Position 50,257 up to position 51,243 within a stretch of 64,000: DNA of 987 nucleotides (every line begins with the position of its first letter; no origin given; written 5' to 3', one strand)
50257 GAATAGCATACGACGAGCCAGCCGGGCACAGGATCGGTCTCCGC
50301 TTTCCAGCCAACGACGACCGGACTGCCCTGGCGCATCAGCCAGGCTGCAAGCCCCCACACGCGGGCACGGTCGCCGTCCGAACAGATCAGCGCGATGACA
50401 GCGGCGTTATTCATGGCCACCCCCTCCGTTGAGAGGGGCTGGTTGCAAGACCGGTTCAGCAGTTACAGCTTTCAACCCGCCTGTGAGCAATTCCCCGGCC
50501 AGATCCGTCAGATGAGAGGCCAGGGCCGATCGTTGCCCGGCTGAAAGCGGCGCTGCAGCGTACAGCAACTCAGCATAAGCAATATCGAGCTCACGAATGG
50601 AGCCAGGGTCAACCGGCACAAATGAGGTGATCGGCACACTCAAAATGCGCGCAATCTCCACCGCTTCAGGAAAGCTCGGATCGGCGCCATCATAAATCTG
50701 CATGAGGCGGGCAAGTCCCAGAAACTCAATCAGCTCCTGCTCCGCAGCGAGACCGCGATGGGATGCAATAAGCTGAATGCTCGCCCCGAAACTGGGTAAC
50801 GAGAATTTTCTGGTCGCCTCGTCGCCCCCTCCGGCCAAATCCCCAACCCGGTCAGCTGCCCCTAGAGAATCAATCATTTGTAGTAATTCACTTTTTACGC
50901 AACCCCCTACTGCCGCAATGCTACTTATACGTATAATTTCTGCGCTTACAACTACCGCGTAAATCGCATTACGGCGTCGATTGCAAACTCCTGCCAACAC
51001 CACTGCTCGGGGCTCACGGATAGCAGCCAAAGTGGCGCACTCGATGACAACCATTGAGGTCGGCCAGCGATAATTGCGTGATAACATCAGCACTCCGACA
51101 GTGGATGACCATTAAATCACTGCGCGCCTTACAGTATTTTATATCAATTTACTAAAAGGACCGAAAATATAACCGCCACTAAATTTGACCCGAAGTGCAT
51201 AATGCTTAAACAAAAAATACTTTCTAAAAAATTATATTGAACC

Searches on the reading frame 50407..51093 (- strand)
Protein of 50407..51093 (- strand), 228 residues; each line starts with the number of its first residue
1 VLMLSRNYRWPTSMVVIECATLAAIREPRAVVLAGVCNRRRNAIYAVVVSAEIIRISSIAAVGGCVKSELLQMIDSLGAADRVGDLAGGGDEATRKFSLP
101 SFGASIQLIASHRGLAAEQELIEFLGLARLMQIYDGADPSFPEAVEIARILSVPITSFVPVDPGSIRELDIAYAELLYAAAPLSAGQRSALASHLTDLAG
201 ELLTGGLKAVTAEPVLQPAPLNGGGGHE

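Call 3: search_protein_families(library=pfam, proteins=[window:50407-51093:-], max_evalue=0.01)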
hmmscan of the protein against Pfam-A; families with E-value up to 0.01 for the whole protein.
window:50407-51093:- (228 aa): 0 families

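Call 4: search_protein_families(library=ncbifam, proteins=[window:50407-51093:-], max_evalue=0.01)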
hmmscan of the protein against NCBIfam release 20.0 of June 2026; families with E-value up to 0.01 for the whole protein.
window:50407-51093:- (228 aa): 0 families

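Call 7: search_protein_families(library=pfam, proteins=[window:50407-51093:-], max_evalue=10)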
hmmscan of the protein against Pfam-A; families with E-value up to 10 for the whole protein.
window:50407-51093:- (228 aa): 0 families

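Call 74: search_protein_families(library=padloc, proteins=[window:50407-51093:-], max_evalue=0.001)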
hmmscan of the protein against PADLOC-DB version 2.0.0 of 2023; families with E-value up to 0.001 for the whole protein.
window:50407-51093:- (228 aa): 0 families
